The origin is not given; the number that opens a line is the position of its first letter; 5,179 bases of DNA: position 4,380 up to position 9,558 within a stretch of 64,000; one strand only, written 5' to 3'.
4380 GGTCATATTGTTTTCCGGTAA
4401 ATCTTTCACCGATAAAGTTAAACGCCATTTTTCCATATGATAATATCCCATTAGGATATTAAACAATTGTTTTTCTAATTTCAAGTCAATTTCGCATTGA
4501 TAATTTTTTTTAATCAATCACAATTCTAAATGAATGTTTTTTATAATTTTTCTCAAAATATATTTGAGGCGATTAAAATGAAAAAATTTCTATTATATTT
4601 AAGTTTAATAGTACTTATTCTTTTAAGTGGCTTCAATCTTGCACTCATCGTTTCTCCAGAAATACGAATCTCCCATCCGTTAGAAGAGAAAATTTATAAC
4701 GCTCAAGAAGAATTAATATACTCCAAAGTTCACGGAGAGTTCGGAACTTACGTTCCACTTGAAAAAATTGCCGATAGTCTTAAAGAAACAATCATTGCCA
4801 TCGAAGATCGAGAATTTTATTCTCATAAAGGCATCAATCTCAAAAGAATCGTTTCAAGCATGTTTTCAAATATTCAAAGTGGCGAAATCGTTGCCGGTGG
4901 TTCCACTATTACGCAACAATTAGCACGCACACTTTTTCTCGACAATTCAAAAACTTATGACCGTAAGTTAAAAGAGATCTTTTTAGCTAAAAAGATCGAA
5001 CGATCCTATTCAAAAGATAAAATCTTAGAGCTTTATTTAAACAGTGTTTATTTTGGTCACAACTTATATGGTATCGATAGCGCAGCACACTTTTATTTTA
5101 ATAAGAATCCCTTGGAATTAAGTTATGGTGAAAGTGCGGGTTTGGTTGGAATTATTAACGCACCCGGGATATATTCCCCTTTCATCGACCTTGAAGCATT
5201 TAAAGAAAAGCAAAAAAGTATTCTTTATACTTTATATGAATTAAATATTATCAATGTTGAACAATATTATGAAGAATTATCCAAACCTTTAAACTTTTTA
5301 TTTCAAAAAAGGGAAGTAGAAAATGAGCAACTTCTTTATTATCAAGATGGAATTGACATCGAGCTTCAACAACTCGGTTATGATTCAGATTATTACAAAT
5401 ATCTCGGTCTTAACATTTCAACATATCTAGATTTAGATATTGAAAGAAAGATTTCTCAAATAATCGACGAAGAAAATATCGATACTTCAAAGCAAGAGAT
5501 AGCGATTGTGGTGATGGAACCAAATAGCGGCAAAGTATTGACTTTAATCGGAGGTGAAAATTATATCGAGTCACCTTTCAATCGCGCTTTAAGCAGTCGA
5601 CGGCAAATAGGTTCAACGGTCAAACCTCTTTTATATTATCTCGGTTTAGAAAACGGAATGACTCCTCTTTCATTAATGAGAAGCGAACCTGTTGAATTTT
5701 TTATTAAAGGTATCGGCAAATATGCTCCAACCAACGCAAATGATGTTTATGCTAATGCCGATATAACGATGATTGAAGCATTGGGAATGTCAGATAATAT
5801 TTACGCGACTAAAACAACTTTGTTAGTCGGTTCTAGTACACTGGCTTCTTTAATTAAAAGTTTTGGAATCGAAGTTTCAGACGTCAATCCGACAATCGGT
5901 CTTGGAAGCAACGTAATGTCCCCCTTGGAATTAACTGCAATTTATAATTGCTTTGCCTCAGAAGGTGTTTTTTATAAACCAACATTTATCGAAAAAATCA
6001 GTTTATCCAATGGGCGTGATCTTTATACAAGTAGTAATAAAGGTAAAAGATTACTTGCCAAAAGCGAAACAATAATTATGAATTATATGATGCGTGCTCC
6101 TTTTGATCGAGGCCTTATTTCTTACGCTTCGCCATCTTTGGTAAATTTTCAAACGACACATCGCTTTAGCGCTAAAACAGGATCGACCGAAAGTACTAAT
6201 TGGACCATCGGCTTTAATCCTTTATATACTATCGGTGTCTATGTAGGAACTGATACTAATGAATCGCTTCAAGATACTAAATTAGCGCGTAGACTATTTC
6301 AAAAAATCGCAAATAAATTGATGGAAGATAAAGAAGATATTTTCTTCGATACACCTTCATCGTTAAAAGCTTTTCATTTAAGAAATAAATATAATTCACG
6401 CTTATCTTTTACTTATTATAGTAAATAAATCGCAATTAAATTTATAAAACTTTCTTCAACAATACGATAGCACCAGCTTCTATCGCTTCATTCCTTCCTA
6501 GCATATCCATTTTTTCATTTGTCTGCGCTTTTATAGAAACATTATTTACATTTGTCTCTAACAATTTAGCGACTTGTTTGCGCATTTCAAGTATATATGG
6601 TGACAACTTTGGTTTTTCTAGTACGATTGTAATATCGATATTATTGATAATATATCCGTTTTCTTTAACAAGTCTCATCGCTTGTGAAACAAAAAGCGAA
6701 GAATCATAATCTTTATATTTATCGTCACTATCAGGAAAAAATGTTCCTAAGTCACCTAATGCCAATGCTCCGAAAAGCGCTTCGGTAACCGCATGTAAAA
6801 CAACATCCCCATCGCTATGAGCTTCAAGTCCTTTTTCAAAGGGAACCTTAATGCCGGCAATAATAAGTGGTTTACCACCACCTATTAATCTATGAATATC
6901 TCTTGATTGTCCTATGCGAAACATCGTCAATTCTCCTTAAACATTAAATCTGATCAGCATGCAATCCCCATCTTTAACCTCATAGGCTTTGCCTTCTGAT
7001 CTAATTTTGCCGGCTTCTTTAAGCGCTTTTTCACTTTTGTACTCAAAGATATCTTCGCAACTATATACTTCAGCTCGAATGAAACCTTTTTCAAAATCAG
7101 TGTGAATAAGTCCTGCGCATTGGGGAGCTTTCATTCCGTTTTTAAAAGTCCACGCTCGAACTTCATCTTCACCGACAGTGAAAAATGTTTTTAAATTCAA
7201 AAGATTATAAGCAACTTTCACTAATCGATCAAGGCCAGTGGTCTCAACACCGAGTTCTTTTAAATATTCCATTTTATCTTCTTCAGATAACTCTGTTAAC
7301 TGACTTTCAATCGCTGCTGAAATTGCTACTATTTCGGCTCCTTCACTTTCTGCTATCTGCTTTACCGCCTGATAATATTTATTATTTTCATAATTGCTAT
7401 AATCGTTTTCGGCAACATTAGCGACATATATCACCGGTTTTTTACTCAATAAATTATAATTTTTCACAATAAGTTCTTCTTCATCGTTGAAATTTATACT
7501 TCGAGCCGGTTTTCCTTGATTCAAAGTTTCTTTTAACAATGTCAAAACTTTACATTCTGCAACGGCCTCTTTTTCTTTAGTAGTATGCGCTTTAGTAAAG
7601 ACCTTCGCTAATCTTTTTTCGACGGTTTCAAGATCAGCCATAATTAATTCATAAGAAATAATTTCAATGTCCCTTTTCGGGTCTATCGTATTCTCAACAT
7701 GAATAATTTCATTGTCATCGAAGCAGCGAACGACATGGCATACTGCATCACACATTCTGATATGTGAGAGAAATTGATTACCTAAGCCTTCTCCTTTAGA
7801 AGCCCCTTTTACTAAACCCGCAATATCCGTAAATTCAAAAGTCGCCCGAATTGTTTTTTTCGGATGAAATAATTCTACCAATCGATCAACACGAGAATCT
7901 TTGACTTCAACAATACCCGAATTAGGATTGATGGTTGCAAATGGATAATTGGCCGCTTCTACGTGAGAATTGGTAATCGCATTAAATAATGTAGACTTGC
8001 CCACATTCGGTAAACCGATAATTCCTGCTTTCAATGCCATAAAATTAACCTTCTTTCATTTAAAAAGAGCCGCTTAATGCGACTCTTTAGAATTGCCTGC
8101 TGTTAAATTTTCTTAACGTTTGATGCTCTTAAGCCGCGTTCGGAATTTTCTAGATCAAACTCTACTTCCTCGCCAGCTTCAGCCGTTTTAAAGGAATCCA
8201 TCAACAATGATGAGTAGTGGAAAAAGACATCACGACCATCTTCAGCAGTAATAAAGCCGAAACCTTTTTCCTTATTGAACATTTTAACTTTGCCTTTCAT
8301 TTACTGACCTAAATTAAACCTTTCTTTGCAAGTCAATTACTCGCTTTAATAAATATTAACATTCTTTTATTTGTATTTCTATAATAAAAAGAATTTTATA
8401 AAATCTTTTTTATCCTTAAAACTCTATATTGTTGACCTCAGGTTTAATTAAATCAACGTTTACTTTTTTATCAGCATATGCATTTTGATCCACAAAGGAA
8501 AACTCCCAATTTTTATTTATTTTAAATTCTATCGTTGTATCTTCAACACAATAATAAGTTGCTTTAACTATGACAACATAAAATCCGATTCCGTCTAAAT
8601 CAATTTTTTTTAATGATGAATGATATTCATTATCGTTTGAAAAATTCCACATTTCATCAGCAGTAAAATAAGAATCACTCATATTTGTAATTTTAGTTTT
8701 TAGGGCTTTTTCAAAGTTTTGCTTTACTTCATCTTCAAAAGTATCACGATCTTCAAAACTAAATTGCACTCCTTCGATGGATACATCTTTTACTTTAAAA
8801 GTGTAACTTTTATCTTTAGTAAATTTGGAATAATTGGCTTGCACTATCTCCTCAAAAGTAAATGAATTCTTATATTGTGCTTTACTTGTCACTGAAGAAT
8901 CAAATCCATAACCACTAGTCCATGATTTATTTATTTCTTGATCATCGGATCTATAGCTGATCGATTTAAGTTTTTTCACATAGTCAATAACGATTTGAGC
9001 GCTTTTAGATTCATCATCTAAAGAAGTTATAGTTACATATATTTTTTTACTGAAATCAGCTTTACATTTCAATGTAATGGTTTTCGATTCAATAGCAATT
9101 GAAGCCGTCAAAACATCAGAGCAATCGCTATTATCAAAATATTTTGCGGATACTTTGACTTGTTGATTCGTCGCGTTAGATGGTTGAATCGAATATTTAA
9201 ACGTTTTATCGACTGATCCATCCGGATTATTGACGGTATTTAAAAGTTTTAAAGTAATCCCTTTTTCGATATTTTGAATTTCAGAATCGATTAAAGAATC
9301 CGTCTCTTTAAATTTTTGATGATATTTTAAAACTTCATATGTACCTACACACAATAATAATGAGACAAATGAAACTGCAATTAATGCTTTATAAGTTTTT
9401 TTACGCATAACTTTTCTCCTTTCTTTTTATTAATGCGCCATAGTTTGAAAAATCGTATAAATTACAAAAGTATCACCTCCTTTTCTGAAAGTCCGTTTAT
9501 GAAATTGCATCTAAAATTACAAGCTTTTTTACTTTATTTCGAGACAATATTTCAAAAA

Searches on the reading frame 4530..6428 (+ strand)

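Call 58: search_protein_families(library=pfam, proteins=[window:4530-6428:+], max_evalue=0.00001)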
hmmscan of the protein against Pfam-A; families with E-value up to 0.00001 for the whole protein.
window:4530-6428:+ (632 aa): 2 families
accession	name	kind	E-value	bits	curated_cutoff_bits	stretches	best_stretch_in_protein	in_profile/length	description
PF00912.28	Transgly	-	2.3e-59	200.2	27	1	69-234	11-176/178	Transglycosylase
PF00905.27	Transpeptidase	-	1e-20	74.6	22.1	1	325-593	2-297/299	Penicillin binding protein transpeptidase domain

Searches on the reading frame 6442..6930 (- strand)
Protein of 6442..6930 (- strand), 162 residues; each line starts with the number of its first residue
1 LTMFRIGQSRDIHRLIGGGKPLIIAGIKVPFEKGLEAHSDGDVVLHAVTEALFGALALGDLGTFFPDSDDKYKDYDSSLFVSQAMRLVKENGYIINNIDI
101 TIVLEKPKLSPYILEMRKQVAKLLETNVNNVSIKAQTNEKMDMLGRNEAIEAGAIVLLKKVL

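Call 60: search_protein_families(library=pfam, proteins=[window:6442-6930:-], max_evalue=0.00001)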
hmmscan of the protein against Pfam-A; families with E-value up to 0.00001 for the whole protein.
window:6442-6930:- (162 aa): 1 family
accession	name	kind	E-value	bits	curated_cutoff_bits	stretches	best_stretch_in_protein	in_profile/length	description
PF02542.21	YgbB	-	2.6e-59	200.5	26.7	1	4-158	1-154/155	YgbB family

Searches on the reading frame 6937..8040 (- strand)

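Call 58: search_protein_families(library=pfam, proteins=[window:6937-8040:-], max_evalue=0.00001)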
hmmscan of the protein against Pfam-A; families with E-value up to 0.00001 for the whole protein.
window:6937-8040:- (367 aa): 3 families
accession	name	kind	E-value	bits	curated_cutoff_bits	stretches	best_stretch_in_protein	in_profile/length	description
PF06071.19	YchF-GTPase_C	-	6e-38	129.3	27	1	283-366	1-84/84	Protein of unknown function (DUF933)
PF01926.29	MMR_HSR1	-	1.1e-24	87.2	21.9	1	5-115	2-92/113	50S ribosome-binding GTPase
PF02421.24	FeoB_N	-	3.1e-10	40.2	27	1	6-51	4-49/156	Ferrous iron transport protein B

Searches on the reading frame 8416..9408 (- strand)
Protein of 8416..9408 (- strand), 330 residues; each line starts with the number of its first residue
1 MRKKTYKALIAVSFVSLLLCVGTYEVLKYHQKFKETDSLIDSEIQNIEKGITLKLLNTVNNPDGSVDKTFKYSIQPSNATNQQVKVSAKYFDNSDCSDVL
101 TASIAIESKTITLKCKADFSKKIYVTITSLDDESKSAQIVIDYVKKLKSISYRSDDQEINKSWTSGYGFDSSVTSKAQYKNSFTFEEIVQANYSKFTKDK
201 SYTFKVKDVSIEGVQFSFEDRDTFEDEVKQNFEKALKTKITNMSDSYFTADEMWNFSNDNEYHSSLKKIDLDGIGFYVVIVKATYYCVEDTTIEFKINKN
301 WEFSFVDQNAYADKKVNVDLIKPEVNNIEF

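Call 58: search_protein_families(library=pfam, proteins=[window:8416-9408:-], max_evalue=0.00001)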
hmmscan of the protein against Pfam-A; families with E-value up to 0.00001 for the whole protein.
window:8416-9408:- (330 aa): 0 families

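Call 68: search_protein_families(library=pfam, proteins=[window:8416-9408:-], max_evalue=1)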
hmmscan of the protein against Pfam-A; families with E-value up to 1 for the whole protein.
window:8416-9408:- (330 aa): 2 families
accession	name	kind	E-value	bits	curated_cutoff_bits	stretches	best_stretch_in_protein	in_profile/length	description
PF22965.1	INTS7_C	-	0.12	13.2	25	1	200-266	37-102/114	Integrator complex subunit 7, C-terminal domain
PF05079.17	DUF680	-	0.36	12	24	1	59-86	10-39/60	Protein of unknown function (DUF680)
